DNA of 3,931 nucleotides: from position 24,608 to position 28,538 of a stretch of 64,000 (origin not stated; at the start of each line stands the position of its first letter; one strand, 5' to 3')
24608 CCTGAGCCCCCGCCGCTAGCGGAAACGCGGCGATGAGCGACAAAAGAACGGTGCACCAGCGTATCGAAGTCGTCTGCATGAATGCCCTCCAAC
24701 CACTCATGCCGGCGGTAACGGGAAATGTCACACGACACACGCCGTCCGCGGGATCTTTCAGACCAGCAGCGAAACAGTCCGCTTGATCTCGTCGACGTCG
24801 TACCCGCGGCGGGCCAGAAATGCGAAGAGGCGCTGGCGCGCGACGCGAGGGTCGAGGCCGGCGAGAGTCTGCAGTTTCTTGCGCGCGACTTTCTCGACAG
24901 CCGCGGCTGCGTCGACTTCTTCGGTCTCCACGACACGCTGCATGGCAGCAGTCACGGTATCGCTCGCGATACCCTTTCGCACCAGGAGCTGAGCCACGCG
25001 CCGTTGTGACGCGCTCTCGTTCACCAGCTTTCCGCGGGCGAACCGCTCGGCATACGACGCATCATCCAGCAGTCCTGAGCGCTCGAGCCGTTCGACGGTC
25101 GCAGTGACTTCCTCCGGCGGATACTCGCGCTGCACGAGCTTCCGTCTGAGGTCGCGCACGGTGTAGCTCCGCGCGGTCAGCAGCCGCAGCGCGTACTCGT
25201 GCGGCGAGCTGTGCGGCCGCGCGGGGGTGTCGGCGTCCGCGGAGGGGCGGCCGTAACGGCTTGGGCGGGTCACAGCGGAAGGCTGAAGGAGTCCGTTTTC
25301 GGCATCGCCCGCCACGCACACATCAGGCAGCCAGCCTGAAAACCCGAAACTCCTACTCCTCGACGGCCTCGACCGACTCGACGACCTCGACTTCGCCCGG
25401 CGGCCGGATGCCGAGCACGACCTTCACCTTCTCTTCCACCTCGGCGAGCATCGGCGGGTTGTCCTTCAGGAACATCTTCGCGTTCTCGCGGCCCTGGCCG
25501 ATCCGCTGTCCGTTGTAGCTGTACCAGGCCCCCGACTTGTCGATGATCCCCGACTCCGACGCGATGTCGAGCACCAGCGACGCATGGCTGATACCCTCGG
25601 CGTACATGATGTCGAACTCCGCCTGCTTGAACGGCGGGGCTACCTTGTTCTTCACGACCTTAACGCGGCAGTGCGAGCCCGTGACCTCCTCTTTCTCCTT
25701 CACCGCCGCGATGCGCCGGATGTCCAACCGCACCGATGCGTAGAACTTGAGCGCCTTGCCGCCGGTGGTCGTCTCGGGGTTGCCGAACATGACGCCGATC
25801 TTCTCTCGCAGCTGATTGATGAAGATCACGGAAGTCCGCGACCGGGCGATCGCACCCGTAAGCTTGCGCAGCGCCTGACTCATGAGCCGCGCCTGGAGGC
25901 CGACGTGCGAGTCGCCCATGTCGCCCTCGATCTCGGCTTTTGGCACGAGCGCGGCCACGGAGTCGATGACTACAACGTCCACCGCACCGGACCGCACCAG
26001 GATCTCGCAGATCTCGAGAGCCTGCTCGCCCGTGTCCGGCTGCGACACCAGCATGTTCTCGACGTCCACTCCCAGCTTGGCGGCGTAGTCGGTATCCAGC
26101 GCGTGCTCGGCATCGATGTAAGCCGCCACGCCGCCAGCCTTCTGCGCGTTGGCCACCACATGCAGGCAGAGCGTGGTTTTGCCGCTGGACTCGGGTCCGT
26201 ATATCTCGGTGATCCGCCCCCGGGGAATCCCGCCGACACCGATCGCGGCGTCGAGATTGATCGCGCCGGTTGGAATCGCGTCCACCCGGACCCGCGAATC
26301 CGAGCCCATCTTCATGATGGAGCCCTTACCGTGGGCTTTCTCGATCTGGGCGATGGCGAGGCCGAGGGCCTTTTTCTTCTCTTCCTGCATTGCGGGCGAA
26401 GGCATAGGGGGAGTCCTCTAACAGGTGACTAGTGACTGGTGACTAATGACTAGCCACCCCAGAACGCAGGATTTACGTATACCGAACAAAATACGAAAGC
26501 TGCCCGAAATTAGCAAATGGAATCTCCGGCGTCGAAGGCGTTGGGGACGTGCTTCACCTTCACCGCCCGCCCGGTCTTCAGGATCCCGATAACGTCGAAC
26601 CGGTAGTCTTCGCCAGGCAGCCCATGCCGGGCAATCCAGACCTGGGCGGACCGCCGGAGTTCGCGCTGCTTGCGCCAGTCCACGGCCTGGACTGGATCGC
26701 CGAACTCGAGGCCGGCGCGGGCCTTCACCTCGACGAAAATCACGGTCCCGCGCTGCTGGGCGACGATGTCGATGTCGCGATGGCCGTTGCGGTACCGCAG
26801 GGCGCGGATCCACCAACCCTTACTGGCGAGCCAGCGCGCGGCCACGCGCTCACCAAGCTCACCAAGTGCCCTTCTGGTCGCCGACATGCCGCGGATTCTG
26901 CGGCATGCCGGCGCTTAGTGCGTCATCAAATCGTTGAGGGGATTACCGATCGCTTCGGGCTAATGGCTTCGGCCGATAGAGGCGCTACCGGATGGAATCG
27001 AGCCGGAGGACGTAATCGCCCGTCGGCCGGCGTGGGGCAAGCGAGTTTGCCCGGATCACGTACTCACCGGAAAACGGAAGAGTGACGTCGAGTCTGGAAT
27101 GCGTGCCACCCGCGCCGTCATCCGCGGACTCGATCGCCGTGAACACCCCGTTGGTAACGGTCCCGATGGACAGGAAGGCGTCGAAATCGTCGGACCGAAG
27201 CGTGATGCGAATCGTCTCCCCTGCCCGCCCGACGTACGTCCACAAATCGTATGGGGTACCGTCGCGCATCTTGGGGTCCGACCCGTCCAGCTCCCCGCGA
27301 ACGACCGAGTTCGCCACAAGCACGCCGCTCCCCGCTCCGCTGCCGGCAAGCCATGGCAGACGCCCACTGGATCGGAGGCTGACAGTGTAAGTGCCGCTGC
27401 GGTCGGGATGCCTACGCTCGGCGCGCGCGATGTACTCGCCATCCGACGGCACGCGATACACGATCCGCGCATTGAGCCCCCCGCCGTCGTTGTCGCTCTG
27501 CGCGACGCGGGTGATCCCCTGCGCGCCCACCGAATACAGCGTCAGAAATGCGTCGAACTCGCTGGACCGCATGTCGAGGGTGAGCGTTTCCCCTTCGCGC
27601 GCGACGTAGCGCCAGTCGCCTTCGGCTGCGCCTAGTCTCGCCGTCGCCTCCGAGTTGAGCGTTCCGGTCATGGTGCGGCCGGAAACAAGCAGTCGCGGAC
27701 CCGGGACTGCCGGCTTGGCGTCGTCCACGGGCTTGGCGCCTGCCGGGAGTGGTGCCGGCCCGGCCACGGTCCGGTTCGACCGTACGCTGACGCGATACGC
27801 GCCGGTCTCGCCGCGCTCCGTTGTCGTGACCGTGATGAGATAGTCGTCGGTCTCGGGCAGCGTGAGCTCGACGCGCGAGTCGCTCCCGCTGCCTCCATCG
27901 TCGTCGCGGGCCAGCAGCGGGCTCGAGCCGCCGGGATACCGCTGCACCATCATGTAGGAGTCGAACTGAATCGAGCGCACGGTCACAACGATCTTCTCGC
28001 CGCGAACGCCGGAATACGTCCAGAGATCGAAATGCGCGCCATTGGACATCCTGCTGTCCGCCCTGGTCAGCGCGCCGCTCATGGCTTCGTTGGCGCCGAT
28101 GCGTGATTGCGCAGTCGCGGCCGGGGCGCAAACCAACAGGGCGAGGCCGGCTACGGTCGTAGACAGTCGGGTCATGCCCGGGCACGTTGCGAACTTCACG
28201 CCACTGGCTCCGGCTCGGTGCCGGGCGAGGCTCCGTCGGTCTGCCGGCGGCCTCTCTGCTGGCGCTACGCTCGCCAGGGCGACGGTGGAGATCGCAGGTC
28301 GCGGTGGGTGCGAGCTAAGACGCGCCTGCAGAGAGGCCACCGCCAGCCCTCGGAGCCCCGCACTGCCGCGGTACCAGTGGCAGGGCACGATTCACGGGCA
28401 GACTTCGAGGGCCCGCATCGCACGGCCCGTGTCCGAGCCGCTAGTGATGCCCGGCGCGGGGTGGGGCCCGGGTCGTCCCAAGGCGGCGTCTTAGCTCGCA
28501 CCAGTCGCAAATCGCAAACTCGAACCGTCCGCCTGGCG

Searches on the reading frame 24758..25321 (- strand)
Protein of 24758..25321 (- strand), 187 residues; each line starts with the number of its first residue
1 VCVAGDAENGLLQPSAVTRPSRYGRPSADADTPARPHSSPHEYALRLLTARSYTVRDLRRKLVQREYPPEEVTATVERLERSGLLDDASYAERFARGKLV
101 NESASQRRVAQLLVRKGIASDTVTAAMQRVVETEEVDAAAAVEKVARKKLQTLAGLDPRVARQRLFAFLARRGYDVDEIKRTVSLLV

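Call 43: search_protein_families(library=ncbifam, proteins=[window:24758-25321:-], max_evalue=0.00001)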
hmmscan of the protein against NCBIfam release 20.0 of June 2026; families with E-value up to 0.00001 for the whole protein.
window:24758-25321:- (187 aa): 16 families
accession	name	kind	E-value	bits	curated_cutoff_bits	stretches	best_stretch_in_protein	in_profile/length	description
NF001063.0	PRK00117.5-3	equivalog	2.1e-26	92.7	186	1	38-186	11-153/165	recombination regulator RecX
NF001065.0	PRK00117.5-5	equivalog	1e-24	87.5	175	1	41-184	8-139/149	recombination regulator RecX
NF001064.0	PRK00117.5-4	equivalog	5.1e-24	84.8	217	1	23-179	16-169/194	recombination regulator RecX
NF001056.0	PRK00117.3-1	equivalog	1.7e-22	80.1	237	1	30-176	14-161/181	recombination regulator RecX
NF001057.0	PRK00117.3-3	equivalog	2.5e-22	79.6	146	1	40-183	5-143/151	recombination regulator RecX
NF001058.0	PRK00117.4-1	equivalog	1.2e-18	68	194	1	42-184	66-205/214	recombination regulator RecX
NF001054.0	PRK00117.2-1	equivalog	2.2e-18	66.9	189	1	42-183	12-147/154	recombination regulator RecX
NF001061.0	PRK00117.5-1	equivalog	8.5e-18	64.9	264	1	27-175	70-219/246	recombination regulator RecX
NF010733.0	PRK14135.1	equivalog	2.6e-16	60.1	240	1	42-182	64-201/267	recombination regulator RecX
NF001059.0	PRK00117.4-3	equivalog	9.1e-16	58.1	253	1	42-175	50-185/206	recombination regulator RecX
NF010732.0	PRK14134.1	equivalog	8.6e-13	48.5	351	1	42-183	65-203/283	recombination regulator RecX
NF001055.0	PRK00117.2-5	equivalog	9.2e-12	45.2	129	1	33-183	3-145/157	recombination regulator RecX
NF010735.0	PRK14137.1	equivalog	2.7e-10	40.3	294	1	39-175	41-168/197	recombination regulator RecX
NF001052.0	PRK00117.1-1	equivalog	6e-08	33.1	266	1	42-181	16-159/166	recombination regulator RecX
NF001053.0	PRK00117.1-3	equivalog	9.4e-08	32.6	216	0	69-180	67-172/180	recombination regulator RecX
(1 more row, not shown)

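Call 45: find_related_loci(query=window:24758-25321:-, collection=metagenome_contigs, flank=10000)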
Query window:24758-25321:- (187 aa) in metagenome_contigs; peptide patterns used: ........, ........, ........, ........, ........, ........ (x = any residue, [..] = any of these).
291 stretches matched a pattern; 58 encode a relative of the query (tblastn E <= 1e-3); 58 distinct loci.
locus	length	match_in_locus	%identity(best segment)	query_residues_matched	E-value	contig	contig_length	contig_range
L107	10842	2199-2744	77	5-186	7e-86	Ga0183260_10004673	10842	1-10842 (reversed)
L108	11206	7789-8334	78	5-186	8e-85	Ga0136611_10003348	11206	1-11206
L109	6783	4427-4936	79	18-187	6e-83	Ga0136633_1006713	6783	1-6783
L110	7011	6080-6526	57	39-187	1e-49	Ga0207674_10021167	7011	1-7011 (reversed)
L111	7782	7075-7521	57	39-187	1e-49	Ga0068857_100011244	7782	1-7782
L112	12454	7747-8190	56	39-186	1e-49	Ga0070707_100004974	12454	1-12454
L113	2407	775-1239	54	30-186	8e-50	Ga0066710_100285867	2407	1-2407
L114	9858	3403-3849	56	39-187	5e-49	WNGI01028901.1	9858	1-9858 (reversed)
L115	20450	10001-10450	55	37-186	4e-49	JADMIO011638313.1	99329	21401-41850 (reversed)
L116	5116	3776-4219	55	39-186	2e-48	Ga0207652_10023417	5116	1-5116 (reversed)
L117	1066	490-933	56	39-186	4e-51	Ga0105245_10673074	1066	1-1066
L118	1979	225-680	55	35-186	2e-48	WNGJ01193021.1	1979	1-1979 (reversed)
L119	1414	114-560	55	39-187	4e-49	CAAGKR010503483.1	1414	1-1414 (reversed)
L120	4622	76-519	55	39-186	1e-47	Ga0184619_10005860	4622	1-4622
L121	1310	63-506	55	39-186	2e-48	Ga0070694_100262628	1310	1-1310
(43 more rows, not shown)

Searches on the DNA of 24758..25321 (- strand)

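Call 46: search_with_rna_model(model_id=R1, sources=[L101, L102, L103, L104, L107, L108, L109, L110, L111, L112, L113, L114, L115, L116, L117, L118, L119, L120, L121, L122, L123, L124, L125, L126, L127, L128, L129, L130, L131, L132, L133, L134, L135, L136, L137, L138, L139, L140, L141, L142, L143, L144, L145, L146, L147, L148, L149, L150, L151, L152, L153, L154, L155, L156, L157, L158, L159, L160, L161, L162, L163, L164], max_evalue=0.01)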
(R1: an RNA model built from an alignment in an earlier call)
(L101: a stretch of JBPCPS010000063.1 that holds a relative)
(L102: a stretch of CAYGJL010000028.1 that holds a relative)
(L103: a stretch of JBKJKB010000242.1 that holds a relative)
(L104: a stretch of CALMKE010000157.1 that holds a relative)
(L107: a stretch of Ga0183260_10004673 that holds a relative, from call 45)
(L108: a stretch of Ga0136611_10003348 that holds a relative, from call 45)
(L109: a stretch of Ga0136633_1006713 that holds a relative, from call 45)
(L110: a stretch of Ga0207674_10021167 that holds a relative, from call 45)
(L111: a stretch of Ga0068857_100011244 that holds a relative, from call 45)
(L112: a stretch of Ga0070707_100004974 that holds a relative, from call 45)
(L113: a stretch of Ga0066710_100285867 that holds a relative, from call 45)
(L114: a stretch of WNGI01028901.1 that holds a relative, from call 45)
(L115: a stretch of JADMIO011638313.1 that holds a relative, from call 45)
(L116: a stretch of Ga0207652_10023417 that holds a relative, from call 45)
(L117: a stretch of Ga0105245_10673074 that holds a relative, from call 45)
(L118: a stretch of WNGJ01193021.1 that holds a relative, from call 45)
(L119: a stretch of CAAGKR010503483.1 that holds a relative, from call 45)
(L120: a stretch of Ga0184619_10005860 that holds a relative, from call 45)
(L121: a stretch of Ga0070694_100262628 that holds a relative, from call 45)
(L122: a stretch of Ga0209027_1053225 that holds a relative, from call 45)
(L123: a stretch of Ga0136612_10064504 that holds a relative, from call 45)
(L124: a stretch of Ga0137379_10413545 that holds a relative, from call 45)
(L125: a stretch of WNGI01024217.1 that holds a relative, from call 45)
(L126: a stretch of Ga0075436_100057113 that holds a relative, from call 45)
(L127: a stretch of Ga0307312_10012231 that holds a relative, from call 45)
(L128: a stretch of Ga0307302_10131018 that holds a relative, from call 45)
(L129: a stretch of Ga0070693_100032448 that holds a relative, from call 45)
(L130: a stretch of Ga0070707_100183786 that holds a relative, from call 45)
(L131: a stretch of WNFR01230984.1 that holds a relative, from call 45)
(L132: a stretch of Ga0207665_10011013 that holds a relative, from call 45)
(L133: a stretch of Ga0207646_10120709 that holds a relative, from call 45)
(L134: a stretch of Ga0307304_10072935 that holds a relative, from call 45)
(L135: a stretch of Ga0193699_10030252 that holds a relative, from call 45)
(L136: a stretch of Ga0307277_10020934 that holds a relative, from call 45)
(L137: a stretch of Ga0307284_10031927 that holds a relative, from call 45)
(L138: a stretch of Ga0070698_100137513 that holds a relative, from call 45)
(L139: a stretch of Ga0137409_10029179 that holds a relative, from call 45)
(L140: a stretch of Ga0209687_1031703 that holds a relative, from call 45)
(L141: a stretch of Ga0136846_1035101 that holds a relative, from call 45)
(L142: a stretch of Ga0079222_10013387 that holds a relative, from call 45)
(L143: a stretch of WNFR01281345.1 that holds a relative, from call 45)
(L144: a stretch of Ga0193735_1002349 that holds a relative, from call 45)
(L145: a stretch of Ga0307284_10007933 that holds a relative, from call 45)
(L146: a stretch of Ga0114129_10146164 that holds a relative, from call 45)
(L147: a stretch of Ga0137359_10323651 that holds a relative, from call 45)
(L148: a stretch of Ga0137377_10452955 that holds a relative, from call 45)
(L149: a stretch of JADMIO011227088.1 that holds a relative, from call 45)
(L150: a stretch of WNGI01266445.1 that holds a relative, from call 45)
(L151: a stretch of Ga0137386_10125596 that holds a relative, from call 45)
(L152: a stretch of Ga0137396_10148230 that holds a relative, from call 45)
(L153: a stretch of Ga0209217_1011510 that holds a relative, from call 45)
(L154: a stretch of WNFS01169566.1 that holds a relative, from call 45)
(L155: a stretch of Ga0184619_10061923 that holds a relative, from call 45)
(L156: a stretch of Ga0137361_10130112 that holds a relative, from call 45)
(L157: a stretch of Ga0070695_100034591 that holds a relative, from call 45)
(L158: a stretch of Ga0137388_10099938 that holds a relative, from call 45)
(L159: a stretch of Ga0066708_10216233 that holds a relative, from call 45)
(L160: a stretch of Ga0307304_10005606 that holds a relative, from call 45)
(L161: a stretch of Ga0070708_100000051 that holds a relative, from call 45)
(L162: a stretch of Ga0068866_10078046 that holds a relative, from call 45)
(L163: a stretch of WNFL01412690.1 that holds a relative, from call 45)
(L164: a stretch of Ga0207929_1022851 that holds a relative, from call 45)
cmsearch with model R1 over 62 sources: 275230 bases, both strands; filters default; matches with E-value up to 0.01: 29.
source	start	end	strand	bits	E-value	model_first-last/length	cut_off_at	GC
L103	7305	7393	+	93.3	2.1e-24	1-89/89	no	0.71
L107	6375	6463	-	90.4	1.5e-23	1-89/89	no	0.75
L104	7660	7748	-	88.4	5.8e-23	1-89/89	no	0.66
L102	5081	5169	-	86.8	1.8e-22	1-89/89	no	0.73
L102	6332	6420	-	86.4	2.3e-22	1-89/89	no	0.72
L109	6183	6271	-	85.3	4.9e-22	1-89/89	no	0.73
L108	8428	8515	+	84.6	8.2e-22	1-89/89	no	0.75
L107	2839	2926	-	79.4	2.7e-20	1-89/89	no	0.75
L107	6222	6309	+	78.3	6.1e-20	1-89/89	no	0.68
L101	1144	1233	-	78.1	7e-20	1-89/89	no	0.69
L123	1587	1675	-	75.7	3.6e-19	1-89/89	no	0.74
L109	4283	4372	+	74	1.2e-18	1-89/89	no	0.7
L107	2103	2192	+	72.4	3.4e-18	1-89/89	no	0.71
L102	7925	8000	-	71.7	5.4e-18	14-89/89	5'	0.68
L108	7693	7782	+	70.9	9.5e-18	1-89/89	no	0.69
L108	4491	4579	+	65.1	5.1e-16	1-89/89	no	0.75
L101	35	120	-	60.7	1.1e-14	1-89/89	no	0.73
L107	7831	7908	-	48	6.3e-11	1-89/89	no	0.72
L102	1048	1162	+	46.3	2.1e-10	1-89/89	no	0.77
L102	3734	3810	+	38.9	3.4e-08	1-89/89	no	0.64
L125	6583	6711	-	30.4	1.2e-05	1-89/89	no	0.67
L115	10466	10592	+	28.9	3.1e-05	1-89/89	no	0.66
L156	1189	1331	+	27.8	6.9e-05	1-89/89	no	0.69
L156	1475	1611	-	26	0.00023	1-89/89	no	0.68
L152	817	964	+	24.8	0.00052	1-89/89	no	0.73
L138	1831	1968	-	24.1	0.00087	1-89/89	no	0.68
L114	4069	4195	-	22.9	0.0019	1-89/89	no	0.72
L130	973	1110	-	22.2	0.0031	1-89/89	no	0.67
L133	742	879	-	22.2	0.0031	1-89/89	no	0.67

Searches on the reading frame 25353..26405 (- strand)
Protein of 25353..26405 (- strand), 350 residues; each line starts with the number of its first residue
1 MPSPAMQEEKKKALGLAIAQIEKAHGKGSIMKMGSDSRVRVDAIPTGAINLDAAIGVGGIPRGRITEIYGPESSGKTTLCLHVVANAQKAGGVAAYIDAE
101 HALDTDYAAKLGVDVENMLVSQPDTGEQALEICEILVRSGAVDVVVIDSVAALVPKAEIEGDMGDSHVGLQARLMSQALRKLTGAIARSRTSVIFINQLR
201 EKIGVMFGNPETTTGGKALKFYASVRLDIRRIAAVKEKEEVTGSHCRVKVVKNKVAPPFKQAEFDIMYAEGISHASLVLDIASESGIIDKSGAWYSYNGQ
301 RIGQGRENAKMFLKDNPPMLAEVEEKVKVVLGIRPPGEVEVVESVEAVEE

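Call 44: find_encoding_contigs(protein=window:25353-26405:-, flank=10000, max_places=10)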
Protein window:25353-26405:- (350 aa): no gene with exactly this product is on record in the collection.

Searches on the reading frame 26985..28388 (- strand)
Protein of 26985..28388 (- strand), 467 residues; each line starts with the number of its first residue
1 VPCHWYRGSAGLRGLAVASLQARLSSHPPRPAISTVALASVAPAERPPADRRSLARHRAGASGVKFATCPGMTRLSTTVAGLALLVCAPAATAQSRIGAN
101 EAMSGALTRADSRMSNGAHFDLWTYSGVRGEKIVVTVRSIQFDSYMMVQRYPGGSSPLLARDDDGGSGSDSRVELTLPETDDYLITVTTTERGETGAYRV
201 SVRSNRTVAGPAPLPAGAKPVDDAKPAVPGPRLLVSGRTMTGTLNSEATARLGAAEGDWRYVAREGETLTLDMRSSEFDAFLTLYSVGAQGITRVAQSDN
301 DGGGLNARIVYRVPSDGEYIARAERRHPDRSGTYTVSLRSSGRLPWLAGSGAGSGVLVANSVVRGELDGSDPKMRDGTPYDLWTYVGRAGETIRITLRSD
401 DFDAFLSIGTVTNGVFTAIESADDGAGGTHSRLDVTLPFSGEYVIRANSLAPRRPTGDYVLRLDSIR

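Call 89: search_protein_families(library=pfam, proteins=[window:26985-28388:-], max_evalue=0.01)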
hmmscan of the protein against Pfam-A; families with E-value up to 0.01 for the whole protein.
window:26985-28388:- (467 aa): 1 family
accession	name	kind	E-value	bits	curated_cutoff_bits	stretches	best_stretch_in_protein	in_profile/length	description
PF04151.21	PPC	-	3e-09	38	25.9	1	121-188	3-69/70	Bacterial pre-peptidase C-terminal domain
